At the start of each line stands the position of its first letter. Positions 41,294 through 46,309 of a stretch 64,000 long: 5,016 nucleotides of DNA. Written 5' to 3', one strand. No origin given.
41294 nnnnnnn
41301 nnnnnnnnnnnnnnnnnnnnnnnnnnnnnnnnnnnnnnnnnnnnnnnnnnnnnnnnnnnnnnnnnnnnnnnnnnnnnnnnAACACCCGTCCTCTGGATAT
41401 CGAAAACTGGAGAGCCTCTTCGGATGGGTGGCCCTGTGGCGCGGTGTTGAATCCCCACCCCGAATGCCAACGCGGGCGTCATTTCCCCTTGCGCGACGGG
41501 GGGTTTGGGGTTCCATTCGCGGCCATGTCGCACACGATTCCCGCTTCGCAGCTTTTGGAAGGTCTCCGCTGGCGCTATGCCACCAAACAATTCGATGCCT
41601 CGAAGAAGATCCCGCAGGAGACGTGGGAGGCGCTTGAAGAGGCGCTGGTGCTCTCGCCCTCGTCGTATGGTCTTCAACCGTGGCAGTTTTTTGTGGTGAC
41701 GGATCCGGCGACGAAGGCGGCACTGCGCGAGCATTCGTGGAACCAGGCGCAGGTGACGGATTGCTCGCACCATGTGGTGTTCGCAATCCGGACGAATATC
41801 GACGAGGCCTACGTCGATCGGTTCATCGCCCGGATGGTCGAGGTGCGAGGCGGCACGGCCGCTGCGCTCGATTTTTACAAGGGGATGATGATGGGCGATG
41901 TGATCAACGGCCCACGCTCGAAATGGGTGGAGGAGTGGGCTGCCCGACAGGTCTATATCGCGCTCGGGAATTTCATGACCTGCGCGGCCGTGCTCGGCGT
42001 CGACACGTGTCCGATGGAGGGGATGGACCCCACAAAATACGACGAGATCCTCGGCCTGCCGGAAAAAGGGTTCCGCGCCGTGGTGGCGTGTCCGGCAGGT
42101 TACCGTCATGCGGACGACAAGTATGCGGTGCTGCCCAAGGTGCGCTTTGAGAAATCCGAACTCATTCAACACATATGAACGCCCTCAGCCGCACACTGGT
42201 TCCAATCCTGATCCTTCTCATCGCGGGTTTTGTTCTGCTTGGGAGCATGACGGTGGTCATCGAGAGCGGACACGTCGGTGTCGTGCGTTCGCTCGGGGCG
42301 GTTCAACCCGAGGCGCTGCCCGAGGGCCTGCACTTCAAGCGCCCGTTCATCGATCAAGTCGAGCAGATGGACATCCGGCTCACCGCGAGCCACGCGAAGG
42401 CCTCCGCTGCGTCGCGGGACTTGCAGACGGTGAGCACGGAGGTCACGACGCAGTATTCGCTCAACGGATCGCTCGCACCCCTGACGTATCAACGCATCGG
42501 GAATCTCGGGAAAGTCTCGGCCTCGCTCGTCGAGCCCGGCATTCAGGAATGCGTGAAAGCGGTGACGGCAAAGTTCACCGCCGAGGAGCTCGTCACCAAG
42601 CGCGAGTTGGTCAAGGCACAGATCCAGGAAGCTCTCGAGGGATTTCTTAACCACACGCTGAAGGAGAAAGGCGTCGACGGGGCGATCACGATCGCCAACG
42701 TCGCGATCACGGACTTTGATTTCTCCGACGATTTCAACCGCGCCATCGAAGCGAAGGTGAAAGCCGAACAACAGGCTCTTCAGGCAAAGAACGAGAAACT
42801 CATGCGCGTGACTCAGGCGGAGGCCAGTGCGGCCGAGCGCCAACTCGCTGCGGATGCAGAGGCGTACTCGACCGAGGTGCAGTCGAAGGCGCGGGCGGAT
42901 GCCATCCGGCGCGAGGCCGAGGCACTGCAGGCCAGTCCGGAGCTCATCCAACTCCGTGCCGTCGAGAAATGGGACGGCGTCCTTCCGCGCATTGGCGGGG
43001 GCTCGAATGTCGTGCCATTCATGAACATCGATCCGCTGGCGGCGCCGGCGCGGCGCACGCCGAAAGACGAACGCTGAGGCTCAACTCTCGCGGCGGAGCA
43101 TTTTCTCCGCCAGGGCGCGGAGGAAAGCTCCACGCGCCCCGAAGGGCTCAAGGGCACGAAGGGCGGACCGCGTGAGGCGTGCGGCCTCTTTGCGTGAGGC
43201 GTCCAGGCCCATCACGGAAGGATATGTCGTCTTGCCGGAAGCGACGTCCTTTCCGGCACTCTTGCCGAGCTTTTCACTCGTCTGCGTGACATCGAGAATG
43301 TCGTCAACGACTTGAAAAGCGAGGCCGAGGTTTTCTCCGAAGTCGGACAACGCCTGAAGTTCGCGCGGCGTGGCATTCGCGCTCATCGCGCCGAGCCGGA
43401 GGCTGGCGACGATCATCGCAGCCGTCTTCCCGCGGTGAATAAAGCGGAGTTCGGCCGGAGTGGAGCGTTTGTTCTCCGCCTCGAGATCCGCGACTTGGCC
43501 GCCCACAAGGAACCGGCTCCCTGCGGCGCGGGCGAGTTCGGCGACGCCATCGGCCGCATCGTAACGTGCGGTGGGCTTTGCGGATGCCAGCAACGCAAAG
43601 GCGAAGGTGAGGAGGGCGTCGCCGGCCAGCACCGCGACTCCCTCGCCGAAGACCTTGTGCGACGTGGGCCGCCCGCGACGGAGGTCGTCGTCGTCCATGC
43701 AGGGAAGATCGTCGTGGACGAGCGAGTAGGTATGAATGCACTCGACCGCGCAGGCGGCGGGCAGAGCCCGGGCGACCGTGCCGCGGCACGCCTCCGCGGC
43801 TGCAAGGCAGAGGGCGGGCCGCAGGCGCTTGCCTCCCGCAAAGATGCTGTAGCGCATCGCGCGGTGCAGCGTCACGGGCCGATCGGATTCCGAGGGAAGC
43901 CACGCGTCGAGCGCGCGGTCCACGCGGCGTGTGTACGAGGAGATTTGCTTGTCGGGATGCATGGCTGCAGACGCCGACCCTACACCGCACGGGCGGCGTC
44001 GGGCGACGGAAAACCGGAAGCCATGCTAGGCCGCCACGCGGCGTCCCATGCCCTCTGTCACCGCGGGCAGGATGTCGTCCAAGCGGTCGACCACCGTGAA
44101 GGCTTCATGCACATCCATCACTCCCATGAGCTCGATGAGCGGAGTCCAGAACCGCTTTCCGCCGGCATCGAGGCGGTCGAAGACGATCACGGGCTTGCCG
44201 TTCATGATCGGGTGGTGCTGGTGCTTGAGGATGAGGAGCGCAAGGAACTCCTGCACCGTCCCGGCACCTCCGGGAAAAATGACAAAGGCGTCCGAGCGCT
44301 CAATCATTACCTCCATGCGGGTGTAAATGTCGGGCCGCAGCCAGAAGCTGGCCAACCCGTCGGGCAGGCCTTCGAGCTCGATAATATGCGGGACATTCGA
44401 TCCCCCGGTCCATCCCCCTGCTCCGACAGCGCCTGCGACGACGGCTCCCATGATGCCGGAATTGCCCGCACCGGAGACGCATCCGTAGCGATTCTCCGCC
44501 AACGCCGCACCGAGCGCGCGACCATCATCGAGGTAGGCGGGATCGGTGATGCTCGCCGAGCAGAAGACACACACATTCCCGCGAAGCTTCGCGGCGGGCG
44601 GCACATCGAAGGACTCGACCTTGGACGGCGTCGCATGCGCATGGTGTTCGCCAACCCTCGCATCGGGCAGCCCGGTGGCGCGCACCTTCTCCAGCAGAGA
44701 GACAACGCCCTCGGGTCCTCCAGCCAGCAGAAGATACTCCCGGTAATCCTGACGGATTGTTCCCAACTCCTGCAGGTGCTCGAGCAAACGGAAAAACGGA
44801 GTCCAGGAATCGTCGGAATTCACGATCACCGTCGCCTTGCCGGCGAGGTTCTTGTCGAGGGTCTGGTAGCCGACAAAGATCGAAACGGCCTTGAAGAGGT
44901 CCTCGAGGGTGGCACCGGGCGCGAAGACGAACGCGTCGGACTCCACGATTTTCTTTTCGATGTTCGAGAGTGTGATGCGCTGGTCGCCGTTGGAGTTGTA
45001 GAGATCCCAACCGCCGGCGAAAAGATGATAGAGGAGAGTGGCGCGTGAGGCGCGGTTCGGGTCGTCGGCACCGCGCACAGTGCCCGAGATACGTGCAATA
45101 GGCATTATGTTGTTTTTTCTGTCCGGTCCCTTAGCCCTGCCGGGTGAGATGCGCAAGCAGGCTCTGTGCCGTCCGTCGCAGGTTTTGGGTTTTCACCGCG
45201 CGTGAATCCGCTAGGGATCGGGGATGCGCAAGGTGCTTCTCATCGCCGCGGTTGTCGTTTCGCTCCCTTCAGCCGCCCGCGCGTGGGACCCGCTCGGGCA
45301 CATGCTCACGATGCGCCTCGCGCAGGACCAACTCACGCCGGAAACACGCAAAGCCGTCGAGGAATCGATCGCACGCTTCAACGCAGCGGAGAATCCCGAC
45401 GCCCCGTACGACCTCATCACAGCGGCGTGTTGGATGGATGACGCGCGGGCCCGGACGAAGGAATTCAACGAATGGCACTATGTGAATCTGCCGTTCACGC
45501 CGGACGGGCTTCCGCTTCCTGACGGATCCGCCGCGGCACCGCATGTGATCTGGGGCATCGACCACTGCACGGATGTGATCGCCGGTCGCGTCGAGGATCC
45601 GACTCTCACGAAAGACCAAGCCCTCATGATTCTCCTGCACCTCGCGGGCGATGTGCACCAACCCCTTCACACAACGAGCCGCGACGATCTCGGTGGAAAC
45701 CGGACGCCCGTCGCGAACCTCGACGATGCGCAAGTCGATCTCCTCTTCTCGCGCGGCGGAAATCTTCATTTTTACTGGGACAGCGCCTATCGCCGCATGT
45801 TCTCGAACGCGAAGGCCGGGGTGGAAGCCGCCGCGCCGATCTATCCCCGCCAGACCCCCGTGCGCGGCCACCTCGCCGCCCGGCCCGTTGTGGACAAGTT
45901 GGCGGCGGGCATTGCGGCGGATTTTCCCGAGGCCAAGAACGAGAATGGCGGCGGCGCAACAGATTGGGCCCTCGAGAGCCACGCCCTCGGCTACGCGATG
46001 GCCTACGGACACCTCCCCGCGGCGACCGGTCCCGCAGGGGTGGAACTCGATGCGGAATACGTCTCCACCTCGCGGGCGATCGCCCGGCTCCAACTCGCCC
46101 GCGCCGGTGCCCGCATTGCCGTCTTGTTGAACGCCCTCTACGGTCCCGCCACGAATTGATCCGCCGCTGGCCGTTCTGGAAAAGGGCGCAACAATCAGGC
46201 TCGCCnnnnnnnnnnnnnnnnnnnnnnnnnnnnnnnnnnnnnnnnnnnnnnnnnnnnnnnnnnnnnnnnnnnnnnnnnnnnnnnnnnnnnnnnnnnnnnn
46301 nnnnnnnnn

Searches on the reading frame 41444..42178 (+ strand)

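Call 54: search_protein_families(library=pfam, proteins=[window:41444-42178:+], max_evalue=0.0001)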
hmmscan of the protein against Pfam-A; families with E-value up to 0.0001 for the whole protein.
window:41444-42178:+ (244 aa): 1 family
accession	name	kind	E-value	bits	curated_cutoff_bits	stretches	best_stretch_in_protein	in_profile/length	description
PF00881.29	Nitroreductase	-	4.8e-25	89.1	23.5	1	41-220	1-167/167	Nitroreductase family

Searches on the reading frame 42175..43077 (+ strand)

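Call 54: search_protein_families(library=pfam, proteins=[window:42175-43077:+], max_evalue=0.0001)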
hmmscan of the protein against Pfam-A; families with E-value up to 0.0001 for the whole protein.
window:42175-43077:+ (300 aa): 1 family
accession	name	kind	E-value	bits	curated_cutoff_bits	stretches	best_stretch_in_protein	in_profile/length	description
PF01145.31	Band_7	-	3.3e-24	86.3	23.6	1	28-214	2-166/176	SPFH domain / Band 7 family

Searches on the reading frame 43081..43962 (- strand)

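Call 54: search_protein_families(library=pfam, proteins=[window:43081-43962:-], max_evalue=0.0001)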
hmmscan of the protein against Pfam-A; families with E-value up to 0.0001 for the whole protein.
window:43081-43962:- (293 aa): 1 family
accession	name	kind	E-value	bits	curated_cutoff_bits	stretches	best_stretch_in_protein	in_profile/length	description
PF00348.22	polyprenyl_synt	-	1.7e-61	208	27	1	31-263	3-230/251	Polyprenyl synthetase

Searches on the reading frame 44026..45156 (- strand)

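Call 54: search_protein_families(library=pfam, proteins=[window:44026-45156:-], max_evalue=0.0001)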
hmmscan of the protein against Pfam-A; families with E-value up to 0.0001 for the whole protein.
window:44026-45156:- (376 aa): 2 families
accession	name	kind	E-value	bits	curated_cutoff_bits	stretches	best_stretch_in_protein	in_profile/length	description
PF03641.19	Lysine_decarbox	-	2.3e-22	80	27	1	236-346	1-103/131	Possible lysine decarboxylase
PF18306.6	LDcluster4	-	2.2e-09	37.6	26.3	1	194-308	3-114/151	SLOG cluster4 family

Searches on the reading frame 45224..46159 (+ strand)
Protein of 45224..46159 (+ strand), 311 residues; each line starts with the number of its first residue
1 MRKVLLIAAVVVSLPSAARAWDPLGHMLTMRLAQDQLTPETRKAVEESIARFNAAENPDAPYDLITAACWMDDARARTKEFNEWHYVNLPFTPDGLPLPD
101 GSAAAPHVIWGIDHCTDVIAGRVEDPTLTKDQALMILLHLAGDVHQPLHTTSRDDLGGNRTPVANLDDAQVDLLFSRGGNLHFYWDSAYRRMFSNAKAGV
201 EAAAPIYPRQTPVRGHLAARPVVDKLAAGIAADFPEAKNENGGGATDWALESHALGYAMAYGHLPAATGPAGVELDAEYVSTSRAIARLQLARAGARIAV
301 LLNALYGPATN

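Call 54: search_protein_families(library=pfam, proteins=[window:45224-46159:+], max_evalue=0.0001)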
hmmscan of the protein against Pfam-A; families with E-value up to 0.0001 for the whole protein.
window:45224-46159:+ (311 aa): 1 family
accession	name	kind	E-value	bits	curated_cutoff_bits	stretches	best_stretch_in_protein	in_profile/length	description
PF02265.22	S1-P1_nuclease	-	8.1e-43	147.5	29.5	1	21-306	1-257/258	S1/P1 Nuclease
